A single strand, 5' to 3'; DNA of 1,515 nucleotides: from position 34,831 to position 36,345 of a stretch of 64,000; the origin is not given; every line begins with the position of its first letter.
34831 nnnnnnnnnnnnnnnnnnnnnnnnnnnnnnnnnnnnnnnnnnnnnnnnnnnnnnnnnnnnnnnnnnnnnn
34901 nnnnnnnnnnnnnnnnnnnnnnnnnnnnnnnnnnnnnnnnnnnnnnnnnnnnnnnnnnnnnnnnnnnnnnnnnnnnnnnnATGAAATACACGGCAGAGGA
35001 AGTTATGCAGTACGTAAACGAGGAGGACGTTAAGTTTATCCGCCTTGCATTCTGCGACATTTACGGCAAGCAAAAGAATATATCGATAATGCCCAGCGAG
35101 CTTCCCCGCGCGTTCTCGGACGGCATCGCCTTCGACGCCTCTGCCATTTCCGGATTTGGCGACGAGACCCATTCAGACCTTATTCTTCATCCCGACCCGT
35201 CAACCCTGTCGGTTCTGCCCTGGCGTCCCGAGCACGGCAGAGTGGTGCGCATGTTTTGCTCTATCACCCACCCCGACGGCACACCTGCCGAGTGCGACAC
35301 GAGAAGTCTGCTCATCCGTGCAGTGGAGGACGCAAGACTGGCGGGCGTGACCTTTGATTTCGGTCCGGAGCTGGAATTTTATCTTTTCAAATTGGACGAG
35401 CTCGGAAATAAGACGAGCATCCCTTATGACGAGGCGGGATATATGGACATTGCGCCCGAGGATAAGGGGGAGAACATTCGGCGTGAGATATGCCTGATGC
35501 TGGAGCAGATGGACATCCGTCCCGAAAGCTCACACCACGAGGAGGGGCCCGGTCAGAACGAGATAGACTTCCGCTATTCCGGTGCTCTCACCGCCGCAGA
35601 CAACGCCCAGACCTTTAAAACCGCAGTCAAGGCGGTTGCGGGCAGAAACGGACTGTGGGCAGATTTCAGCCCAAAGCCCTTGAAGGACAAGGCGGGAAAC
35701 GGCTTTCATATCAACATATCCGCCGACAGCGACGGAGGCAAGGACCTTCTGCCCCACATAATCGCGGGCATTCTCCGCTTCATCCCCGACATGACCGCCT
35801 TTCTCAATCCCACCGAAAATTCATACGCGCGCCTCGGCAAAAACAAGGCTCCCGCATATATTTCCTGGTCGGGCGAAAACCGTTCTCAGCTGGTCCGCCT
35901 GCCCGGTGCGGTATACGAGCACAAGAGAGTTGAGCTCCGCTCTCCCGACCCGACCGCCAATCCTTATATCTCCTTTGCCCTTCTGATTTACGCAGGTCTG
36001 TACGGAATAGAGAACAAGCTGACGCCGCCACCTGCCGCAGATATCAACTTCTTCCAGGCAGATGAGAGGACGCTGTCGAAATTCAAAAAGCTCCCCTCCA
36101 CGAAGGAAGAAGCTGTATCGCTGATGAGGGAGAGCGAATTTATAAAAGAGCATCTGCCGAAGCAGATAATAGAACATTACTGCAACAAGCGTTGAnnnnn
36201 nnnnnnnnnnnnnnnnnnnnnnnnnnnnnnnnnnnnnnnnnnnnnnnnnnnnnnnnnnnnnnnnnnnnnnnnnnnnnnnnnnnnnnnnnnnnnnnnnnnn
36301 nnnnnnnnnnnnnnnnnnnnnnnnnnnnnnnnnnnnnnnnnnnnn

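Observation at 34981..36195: GSI homologue that looks catalytically crippled but keeps its metal/nucleotide site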

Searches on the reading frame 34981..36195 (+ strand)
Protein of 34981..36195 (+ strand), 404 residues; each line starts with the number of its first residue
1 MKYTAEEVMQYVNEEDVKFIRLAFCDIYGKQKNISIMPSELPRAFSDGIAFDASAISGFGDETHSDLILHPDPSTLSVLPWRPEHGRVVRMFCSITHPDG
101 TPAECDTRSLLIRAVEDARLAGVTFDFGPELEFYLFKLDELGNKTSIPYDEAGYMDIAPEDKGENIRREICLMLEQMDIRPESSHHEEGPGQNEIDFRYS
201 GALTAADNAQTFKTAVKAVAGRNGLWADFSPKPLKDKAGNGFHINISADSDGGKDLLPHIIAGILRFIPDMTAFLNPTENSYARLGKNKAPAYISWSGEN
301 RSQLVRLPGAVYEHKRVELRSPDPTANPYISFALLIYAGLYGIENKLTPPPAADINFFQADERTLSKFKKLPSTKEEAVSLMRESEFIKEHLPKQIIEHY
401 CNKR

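Call 3: search_protein_families(library=pfam, proteins=[window:34981-36195:+])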
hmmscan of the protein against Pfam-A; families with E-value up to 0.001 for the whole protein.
window:34981-36195:+ (404 aa): 2 families
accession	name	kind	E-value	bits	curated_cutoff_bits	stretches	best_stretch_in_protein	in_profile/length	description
PF00120.29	Gln-synt_C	-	2.4e-88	296.9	24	1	105-402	2-323/344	Glutamine synthetase, catalytic domain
PF03951.24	Gln-synt_N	-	1.6e-25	89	33.4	1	16-98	1-82/82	Glutamine synthetase, beta-Grasp domain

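Call 4: search_protein_families(library=ncbifam, proteins=[window:34981-36195:+])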
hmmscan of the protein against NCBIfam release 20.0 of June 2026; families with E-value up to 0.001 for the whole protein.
window:34981-36195:+ (404 aa): 5 families
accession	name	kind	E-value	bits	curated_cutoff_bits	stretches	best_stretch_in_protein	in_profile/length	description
TIGR00653.1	GlnA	equivalog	4.3e-105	352.1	429.15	1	6-402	1-439/462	type I glutamate--ammonia ligase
TIGR03105.1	gln_synth_III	equivalog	3.6e-72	243.2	469.6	1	10-402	3-412/435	type III glutamate--ammonia ligase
NF007006.0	PRK09469.1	equivalog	1.9e-62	211.3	845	2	140-390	166-431/469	glutamate--ammonia ligase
NF045547.1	GGputSyn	equivalog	2e-59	201.5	650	1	5-402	2-421/438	gamma-glutamylputrescine synthetase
NF041605.1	gln_syn_GlnII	equivalog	2.8e-05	23.4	500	1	51-336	37-325/333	glutamine synthetase GlnII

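Call 5: search_solved_structures(query=window:34981-36195:+, show_alignments=3)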
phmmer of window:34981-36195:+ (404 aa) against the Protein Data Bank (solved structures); distinct sequences matched with E-value up to 0.001: 39.
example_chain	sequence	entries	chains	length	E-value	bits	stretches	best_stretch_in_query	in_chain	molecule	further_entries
4s0r_A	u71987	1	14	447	6.1e-103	348.1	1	2-401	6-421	Glutamine synthetase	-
4lnf_A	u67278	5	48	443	6.2e-103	348.1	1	2-401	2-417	Glutamine synthetase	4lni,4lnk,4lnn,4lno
7tfc_A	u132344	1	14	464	7.1e-103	347.9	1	2-401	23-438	Glutamine synthetase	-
7ten_A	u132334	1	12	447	3.2e-102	345.7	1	2-402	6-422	Glutamine synthetase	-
7tf9_A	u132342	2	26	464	3.7e-102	345.5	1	2-402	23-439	Glutamine synthetase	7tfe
8ufj_A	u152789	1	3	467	3.3e-101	342.4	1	4-401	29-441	Glutamine synthetase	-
8s59_O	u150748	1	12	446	5.3e-101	341.7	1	4-401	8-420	Glutamine synthetase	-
8tfb_A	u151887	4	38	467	6.3e-101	341.4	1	4-401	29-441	Glutamine synthetase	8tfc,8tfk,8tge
7tdv_A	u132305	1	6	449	1.7e-98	333.4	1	3-403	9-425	Glutamine synthetase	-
7tf6_A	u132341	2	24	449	6.3e-98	331.6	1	3-403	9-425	Glutamine synthetase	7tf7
9y4a_A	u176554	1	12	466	7.3e-98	331.4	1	3-403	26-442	Glutamine synthetase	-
7tdp_A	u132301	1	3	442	1.7e-95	323.5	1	1-398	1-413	Glutamine synthetase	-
7tfa_B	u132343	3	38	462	2e-95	323.3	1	1-398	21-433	Glutamine synthetase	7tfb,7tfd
8oow_A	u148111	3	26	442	5.1e-95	322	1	5-398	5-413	Glutamine synthetase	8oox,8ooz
8ool_A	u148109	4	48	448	1.7e-82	280.7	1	4-401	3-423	Glutamine synthetase from Methanothermococcus thermolithotrophicus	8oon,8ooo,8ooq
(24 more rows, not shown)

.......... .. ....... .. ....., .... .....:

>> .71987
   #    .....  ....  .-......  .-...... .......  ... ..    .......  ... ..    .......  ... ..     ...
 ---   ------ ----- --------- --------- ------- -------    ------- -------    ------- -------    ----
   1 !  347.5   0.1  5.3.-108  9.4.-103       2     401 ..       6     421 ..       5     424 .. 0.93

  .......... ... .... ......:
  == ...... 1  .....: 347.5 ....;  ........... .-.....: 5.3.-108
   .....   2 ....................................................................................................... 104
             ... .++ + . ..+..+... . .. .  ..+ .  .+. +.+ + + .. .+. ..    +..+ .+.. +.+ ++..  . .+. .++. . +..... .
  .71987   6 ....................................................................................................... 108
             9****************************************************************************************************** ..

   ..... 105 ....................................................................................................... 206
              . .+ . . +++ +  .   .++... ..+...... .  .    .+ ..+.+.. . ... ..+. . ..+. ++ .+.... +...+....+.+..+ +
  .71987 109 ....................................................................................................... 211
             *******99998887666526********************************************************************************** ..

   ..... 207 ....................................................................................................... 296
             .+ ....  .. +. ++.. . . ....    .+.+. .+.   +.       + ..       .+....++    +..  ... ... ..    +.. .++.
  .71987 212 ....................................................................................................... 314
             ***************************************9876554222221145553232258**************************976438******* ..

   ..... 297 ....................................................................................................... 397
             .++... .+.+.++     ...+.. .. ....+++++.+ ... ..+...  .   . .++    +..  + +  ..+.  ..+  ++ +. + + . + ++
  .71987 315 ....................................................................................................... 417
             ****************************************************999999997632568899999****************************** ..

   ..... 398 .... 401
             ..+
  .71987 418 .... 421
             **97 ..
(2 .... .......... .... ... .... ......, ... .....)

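Call 11: find_homologous_proteins(query=window:34981-36195:+, max_evalue=1e-30)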
Query window:34981-36195:+ (404 aa): 8000 proteins with E <= 1e-30 among 8000 candidates; the best 120 are listed.
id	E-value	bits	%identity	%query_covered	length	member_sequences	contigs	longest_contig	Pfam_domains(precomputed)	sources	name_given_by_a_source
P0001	1.3e-275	932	100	100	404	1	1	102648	PF03951.25,PF00120.30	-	-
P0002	8.5e-232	787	83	100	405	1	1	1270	PF03951.25,PF00120.30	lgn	-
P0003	3.9e-231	785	83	100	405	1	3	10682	PF03951.25,PF00120.30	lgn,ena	-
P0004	2.7e-230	782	83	100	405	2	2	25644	PF03951.25,PF00120.30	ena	-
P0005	3.8e-230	782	82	100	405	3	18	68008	PF03951.25,PF00120.30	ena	-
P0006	9.9e-230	781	82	100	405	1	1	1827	PF03951.25,PF00120.30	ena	-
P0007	2.6e-229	779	82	100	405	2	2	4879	PF03951.25,PF00120.30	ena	-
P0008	3.6e-229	779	82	100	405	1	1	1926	PF03951.25,PF00120.30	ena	-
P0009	4.9e-229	778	82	100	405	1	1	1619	PF03951.25,PF00120.30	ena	-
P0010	1.8e-228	776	82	100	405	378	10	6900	PF03951.25,PF00120.30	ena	-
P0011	2.3e-228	776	83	100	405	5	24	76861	PF03951.25,PF00120.30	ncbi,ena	-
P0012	2.5e-228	776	82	100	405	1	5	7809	PF03951.25,PF00120.30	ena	-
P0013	3.4e-228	775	81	100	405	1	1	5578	PF03951.25,PF00120.30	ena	-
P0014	1.7e-227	773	81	100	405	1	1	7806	PF03951.25,PF00120.30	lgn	-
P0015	2.0e-227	773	83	100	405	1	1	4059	PF03951.25,PF00120.30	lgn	-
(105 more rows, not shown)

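Call 21: find_related_loci(query=A1, collection=genome_contigs, flank=8000)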
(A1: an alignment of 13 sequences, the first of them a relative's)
Query A1 (404 aa) in genome_contigs; peptide patterns used: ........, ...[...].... (x = any residue, [..] = any of these).
600 stretches matched a pattern (row limit reached: there are more); 569 encode a relative of the query (tblastn E <= 1e-3); the best 80 are kept; 80 distinct loci.
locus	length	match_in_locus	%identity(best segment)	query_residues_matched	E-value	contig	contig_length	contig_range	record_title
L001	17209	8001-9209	80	1-403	0e+0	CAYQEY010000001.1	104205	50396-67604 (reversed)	MAG TPA_asm: uncultured Lachnospiraceae bacterium isolate binchicken_co370_248 genome assembly, contig: NODE_279_length_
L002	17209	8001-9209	77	1-403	0e+0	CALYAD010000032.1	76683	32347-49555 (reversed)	MAG: uncultured Clostridia bacterium isolate E10__bin215 genome assembly, contig: E10__k127_4499055, whole genome shotgu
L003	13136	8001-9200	75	1-400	0e+0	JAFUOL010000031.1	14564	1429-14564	MAG: Clostridia bacterium isolate RGIG4680 Roe_deer_Rectum-5__c130457, whole genome shotgun sequence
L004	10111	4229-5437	71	1-403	0e+0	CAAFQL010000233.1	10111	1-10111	MAG TPA_asm: Ruminococcaceae bacterium, isolate HGM13210, WGS project CAAFQL010000000 data, contig: SRS259562_11_k89_710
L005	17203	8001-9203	71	1-401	0e+0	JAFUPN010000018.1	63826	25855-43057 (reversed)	MAG: Clostridia bacterium isolate RGIG4708 Roe_deer_Rectum.Co__c905693, whole genome shotgun sequence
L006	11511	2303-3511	71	1-403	0e+0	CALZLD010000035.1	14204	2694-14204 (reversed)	MAG: uncultured Clostridia bacterium isolate SRR3178347_bin.56_metaWRAP_v1.3_MAG genome assembly, contig: ERZ8974935.199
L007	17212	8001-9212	72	1-404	0e+0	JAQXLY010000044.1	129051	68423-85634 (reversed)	MAG: Lachnospiraceae bacterium isolate SUG1314 k141_272503, whole genome shotgun sequence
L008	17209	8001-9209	69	1-403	0e+0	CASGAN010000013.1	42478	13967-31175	uncultured Oscillospiraceae bacterium isolate A39_L1_350350_idba_bin.111 genome assembly, contig: A39_L1_350350_idba_bin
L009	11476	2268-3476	70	1-403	0e+0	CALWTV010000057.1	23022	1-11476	MAG: uncultured Clostridia bacterium isolate E06__bin124 genome assembly, contig: E06__k127_2355580, whole genome shotgu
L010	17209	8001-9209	70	1-403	0e+0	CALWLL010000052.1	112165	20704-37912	MAG: uncultured Agathobacter sp. isolate E09__bin289 genome assembly, contig: E09__k127_7981552, whole genome shotgun se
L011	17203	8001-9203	70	1-401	0e+0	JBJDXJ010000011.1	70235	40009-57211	MAG: Clostridia bacterium isolate LOHA14_bin.007 NODE_135_length_70235_cov_8.559191, whole genome shotgun sequence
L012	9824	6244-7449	71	1-402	0e+0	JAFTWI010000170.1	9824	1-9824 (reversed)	MAG: Oscillospiraceae bacterium isolate RGIG4209 Roe_deer_Colon-3__c418619, whole genome shotgun sequence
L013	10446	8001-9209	68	1-403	0e+0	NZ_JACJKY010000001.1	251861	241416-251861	Merdimmobilis hominis strain An559 An559_contig-110_0, whole genome shotgun sequence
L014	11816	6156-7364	69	1-403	0e+0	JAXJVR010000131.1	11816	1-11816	MAG: Acutalibacteraceae bacterium isolate DOME_MAG_5790 5790_C0402_k141_549374, whole genome shotgun sequence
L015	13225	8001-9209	70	1-403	0e+0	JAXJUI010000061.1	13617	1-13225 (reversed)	MAG: Agathobacter sp. isolate DOME_MAG_5004 5004_C0320_k141_60744, whole genome shotgun sequence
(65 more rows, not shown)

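Call 30: search_protein_representatives(protein=window:34981-36195:+)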
Query: 404 residues. Proteins with E-value up to 0.001 (for the whole library): 12597; up to 1e-10: 5958; up to 1e-30: 1096. The best 150 are listed.
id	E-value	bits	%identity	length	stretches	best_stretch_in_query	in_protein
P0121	6.9e-280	944.0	32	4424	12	4-399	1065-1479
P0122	4.7e-144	496.7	33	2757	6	4-396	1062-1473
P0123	5.6e-138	476.7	71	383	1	1-299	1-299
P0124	1.1e-137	475.7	55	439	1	2-402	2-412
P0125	2.9e-125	434.8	53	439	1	3-395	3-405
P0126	2.9e-123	428.2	52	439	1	1-400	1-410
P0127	2.9e-120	418.3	53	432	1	3-391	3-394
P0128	5.7e-119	414.1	51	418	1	2-391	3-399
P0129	2.4e-117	408.8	67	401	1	1-270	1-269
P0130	1.4e-116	406.2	52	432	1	6-402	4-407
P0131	1.1e-115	403.3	61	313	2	201-401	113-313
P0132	4.0e-113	394.8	61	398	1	100-401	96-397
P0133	1.0e-112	393.5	51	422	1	3-400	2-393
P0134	2.3e-112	392.3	52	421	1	3-398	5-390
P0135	1.1e-111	390.1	49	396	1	1-398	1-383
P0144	2.0e-107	376.1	53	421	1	3-348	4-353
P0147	1.9e-105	369.6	50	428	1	2-404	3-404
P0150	7.2e-104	364.4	50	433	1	1-401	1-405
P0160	9.9e-99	347.4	46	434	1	1-403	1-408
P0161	1.1e-98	347.3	46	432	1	7-402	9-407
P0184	1.1e-92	327.5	47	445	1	2-341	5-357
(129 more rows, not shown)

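Call 33: find_encoding_contigs(protein=P0124, flank=6000, max_places=4)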
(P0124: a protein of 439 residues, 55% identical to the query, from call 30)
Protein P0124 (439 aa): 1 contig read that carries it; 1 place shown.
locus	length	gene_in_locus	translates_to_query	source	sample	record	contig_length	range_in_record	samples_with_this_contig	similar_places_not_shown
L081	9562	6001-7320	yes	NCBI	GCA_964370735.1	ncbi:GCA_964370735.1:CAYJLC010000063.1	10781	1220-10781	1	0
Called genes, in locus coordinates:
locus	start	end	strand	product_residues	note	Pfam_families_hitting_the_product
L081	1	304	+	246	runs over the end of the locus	PF00731:AIRC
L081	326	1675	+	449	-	PF01969:Ni_insertion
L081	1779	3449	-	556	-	PF00909:Ammonium_transp, PF00543:P-II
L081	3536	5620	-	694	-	PF12437:GSIII_N, PF00120:Gln-synt_C, PF18318:Gln-synt_C-ter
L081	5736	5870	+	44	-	-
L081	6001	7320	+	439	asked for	PF03951:Gln-synt_N, PF00120:Gln-synt_C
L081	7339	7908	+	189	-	PF00072:Response_reg (weak), PF03861:ANTAR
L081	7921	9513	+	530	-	PF06418:CTP_synth_N, PF00117:GATase, PF07722:Peptidase_C26 (weak)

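Call 34: find_encoding_contigs(protein=P0125, flank=5000, max_places=2)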
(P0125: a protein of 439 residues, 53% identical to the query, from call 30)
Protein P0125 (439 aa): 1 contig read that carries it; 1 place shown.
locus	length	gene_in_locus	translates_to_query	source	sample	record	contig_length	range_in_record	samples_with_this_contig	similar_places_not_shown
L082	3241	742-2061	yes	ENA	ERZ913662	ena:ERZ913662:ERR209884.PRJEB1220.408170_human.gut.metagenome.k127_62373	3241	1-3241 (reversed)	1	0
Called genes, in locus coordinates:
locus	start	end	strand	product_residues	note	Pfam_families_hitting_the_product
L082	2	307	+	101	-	?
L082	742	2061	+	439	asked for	PF03951:Gln-synt_N, PF00120:Gln-synt_C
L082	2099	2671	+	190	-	PF00072:Response_reg (faint), PF03861:ANTAR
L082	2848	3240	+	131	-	?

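Call 35: find_encoding_contigs(protein=P0126, flank=5000, max_places=2)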
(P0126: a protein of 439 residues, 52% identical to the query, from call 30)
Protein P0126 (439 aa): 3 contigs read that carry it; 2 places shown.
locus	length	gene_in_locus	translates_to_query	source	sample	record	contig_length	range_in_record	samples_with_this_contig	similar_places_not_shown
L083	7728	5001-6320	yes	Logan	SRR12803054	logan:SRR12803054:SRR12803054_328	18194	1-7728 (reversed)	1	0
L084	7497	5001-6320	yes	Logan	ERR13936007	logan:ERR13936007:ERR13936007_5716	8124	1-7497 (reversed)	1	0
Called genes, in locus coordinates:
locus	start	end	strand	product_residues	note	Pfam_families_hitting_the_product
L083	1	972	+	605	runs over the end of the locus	PF00009:GTP_EFTU, PF01926:MMR_HSR1 (weak), PF22042:EF-G_D2, PF03144:GTP_EFTU_D2, PF00679:EFG_C, PF21018:BipA_C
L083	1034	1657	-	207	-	PF00072:Response_reg, PF00196:GerE, PF08281:Sigma70_r4_2 (weak)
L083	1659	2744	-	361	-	PF07730:HisKA_3, PF02518:HATPase_c (weak)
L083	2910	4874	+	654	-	PF00795:CN_hydrolase, PF02540:NAD_synthase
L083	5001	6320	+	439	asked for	PF03951:Gln-synt_N, PF00120:Gln-synt_C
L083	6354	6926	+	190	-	PF03861:ANTAR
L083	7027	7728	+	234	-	PF01116:F_bP_aldolase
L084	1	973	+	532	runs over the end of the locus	?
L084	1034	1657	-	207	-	PF00072:Response_reg, PF00196:GerE, PF08281:Sigma70_r4_2 (weak)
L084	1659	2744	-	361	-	PF07730:HisKA_3, PF02518:HATPase_c (weak)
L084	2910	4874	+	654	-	PF00795:CN_hydrolase, PF02540:NAD_synthase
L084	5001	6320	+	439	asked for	PF03951:Gln-synt_N, PF00120:Gln-synt_C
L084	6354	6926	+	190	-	PF03861:ANTAR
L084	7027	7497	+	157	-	PF01116:F_bP_aldolase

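Call 36: find_encoding_contigs(protein=P0127, flank=5000, max_places=2)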
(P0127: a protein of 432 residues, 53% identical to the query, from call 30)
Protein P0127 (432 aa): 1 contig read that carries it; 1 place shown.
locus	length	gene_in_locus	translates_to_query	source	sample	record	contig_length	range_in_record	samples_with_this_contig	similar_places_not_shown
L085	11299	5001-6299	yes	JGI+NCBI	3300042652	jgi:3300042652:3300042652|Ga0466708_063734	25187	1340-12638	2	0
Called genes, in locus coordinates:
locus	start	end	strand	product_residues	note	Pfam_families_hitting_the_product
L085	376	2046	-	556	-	PF00909:Ammonium_transp, PF00543:P-II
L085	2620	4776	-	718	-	PF12437:GSIII_N, PF00120:Gln-synt_C, PF18318:Gln-synt_C-ter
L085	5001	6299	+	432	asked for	PF03951:Gln-synt_N, PF00120:Gln-synt_C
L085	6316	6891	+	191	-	PF00072:Response_reg (weak), PF03861:ANTAR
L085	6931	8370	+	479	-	PF02661:Fic, PF28019:HmpF (weak), PF12802:MarR_2, PF08279:HTH_11 (weak), PF13412:HTH_24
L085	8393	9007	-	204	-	PF04471:Mrr_cat, PF22722:NA-iREase1 (weak)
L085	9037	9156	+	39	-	-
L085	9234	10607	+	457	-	PF00291:PALP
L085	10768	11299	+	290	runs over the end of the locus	PF00753:Lactamase_B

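Call 55: find_encoding_contigs(protein=P0144, flank=4000, max_places=2)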
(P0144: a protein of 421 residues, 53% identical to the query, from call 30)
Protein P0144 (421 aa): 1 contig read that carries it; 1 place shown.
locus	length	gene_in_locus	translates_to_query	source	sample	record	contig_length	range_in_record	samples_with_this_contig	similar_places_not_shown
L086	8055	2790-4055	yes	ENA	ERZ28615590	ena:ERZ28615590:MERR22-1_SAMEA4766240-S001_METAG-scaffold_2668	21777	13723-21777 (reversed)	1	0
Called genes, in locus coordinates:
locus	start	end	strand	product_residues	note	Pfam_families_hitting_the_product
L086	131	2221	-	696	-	PF12437:GSIII_N, PF00120:Gln-synt_C, PF18318:Gln-synt_C-ter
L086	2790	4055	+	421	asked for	PF03951:Gln-synt_N, PF00120:Gln-synt_C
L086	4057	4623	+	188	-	PF03861:ANTAR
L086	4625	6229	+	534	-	PF01656:CbiA (weak), PF06418:CTP_synth_N, PF00117:GATase, PF07722:Peptidase_C26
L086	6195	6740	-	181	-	-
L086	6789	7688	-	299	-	PF01095:Pectinesterase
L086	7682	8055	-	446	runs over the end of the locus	PF01554:MatE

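Call 56: find_encoding_contigs(protein=P0161, flank=4000, max_places=2)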
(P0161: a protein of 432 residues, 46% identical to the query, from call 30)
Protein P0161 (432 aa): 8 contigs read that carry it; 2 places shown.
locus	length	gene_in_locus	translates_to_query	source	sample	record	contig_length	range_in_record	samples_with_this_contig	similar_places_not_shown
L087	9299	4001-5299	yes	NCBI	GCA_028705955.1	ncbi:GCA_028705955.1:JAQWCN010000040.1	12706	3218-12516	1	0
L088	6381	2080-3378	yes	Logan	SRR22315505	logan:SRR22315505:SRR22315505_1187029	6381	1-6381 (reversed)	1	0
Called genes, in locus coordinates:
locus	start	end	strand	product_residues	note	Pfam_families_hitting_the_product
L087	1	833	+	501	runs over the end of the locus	PF13237:Fer4_10 (faint), PF12838:Fer4_7 (weak), PF13187:Fer4_9 (weak), PF00037:Fer4 (weak), PF01645:Glu_synthase, PF04898:Glu_syn_central (weak), PF00478:IMPDH (weak), PF01070:FMN_dh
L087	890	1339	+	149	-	PF12797:Fer4_2 (faint), PF12837:Fer4_6 (faint), PF13187:Fer4_9 (faint), PF13247:Fer4_11, PF12838:Fer4_7 (weak), PF00037:Fer4 (weak)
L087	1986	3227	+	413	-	PF07992:Pyr_redox_2, PF13738:Pyr_redox_3 (faint), PF00070:Pyr_redox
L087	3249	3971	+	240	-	PF01493:GXGXG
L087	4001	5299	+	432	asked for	PF03951:Gln-synt_N, PF00120:Gln-synt_C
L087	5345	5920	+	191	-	PF00072:Response_reg (faint), PF03861:ANTAR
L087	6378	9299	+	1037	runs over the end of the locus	PF05737:Collagen_bind (faint), PF17802:SpaA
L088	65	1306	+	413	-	PF07992:Pyr_redox_2, PF13738:Pyr_redox_3 (faint), PF00070:Pyr_redox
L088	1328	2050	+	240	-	PF01493:GXGXG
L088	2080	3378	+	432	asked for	PF03951:Gln-synt_N, PF00120:Gln-synt_C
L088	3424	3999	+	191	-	PF00072:Response_reg (faint), PF03861:ANTAR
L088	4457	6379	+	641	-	?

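Call 57: find_encoding_contigs(protein=P0133, flank=4000, max_places=2)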
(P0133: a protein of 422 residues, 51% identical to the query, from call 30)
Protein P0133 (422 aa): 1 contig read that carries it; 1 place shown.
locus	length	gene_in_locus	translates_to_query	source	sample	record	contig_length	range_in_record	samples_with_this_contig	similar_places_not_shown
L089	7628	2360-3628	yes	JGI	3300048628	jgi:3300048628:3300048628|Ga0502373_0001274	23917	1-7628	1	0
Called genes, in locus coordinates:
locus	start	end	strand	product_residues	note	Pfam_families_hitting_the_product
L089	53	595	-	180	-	PF07155:ECF-ribofla_trS, PF12822:ECF_trnsprt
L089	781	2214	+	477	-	PF00206:Lyase_1, PF10397:ADSL_C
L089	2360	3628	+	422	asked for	PF03951:Gln-synt_N, PF00120:Gln-synt_C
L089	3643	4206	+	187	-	PF03861:ANTAR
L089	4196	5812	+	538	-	PF06418:CTP_synth_N, PF00117:GATase, PF07722:Peptidase_C26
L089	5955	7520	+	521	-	PF13522:GATase_6, PF13537:GATase_7, PF12481:DUF3700 (weak), PF00733:Asn_synthase, PF02540:NAD_synthase (weak), PF00733:Asn_synthase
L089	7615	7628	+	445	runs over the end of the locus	PF02812:ELFV_dehydrog_N, PF00208:ELFV_dehydrog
